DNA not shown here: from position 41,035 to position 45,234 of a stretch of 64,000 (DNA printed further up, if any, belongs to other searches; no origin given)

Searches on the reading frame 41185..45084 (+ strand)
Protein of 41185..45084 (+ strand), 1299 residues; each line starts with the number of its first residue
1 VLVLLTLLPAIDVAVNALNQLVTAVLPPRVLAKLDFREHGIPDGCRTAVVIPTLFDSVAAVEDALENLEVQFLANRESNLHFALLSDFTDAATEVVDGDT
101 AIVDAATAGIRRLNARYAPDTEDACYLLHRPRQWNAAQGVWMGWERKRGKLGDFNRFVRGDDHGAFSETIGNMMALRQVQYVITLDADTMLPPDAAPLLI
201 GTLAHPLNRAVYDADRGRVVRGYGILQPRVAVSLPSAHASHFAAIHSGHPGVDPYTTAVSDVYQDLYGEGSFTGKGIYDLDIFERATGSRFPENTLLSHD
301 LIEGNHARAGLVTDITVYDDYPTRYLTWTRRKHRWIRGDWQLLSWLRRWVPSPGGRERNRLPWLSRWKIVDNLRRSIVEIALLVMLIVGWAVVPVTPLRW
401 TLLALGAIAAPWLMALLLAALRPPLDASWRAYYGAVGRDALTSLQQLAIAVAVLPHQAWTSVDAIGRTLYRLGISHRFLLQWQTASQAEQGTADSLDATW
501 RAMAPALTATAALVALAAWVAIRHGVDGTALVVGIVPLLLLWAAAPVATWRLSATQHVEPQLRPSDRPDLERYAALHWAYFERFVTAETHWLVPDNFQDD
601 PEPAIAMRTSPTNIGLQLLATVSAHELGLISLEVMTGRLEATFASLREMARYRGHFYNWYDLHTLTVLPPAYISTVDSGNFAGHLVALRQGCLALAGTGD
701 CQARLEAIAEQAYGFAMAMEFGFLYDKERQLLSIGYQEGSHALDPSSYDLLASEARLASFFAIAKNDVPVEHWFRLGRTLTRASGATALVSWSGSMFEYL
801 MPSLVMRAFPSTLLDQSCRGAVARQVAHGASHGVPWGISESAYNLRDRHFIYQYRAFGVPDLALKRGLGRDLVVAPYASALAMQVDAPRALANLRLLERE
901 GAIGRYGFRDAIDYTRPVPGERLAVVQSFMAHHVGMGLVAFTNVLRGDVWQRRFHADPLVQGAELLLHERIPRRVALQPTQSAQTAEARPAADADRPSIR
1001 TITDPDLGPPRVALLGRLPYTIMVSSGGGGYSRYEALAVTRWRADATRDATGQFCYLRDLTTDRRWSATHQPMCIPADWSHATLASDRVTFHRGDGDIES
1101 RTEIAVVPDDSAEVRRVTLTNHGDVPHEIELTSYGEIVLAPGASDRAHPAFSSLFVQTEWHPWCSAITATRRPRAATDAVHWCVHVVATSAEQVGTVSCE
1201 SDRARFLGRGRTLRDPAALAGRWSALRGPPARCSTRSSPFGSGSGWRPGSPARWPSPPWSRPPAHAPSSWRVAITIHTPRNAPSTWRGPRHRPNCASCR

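Call 32: search_protein_families(library=pfam, proteins=[window:41185-45084:+])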
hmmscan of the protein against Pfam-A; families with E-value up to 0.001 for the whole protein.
window:41185-45084:+ (1299 aa): 3 families
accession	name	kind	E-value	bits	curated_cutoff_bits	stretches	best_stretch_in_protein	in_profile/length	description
PF06165.18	GH94_b-supersand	-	4e-58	197.3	23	1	1010-1221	3-216/251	Glycosyl hydrolase 94, supersandwich domain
PF10091.15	Glycoamylase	-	4.8e-20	72.5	27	1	750-952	5-216/221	Putative glucoamylase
PF11329.14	DUF3131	-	0.00098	18.6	20.3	0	572-664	1-86/367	Protein of unknown function (DUF3131)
